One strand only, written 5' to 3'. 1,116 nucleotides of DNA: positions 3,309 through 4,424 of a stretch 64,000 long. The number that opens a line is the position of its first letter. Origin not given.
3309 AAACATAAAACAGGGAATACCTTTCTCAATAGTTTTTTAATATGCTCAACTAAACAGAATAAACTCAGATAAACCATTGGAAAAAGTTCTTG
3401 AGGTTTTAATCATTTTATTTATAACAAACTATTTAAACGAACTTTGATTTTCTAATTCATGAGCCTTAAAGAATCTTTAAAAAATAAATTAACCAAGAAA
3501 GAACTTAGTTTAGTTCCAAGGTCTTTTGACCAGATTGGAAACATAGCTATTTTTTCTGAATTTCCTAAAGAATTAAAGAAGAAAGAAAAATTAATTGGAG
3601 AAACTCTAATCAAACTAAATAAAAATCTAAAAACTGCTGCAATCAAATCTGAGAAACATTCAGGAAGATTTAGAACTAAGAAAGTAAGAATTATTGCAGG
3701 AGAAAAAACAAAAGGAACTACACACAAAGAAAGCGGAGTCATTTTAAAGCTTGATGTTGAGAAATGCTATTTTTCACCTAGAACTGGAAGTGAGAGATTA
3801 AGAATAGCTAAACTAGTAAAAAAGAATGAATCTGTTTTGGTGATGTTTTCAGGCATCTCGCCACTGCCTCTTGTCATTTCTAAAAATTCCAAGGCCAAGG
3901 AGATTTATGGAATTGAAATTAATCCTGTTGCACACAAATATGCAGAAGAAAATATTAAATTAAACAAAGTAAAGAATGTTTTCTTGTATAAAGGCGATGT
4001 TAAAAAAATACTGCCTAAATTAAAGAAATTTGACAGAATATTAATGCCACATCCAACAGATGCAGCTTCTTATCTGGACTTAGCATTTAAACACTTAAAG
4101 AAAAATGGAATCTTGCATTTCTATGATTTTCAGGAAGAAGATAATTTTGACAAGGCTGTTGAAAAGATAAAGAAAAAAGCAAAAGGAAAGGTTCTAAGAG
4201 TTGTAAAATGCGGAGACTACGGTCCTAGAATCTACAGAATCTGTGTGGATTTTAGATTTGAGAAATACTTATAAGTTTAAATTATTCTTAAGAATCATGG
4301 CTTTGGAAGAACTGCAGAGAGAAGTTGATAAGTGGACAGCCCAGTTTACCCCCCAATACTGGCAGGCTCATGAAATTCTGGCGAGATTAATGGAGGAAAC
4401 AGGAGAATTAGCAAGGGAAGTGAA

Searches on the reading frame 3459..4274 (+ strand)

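Call 79: search_protein_families(library=pfam, proteins=[window:3459-4274:+], max_evalue=0.001)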
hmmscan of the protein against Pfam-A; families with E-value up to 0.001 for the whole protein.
window:3459-4274:+ (271 aa): 7 families
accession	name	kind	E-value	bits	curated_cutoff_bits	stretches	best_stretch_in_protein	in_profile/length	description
PF02475.24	TRM5-TYW2_MTfase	-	2.8e-49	167.7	28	1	87-248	1-163/164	TRM5/TYW2 methyltransferase domain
PF25133.1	TYW2_N_2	-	1.9e-16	60.4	27.7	1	3-84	1-79/79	TYW2 N-terminal domain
PF13847.12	Methyltransf_31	-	2.2e-10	40.8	27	1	145-239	27-127/145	Methyltransferase domain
PF13649.12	Methyltransf_25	-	0.0002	22.4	27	1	144-217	19-97/97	Methyltransferase domain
PF05175.20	MTS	-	0.00037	20.6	23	1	118-199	26-107/170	Methyltransferase small domain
PF06325.19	PrmA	-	0.00039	20.4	22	1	118-192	157-228/296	Ribosomal protein L11 methyltransferase (PrmA)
PF02005.22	TRM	-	0.00087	19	27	0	144-220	72-150/376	N2,N2-dimethylguanosine tRNA methyltransferase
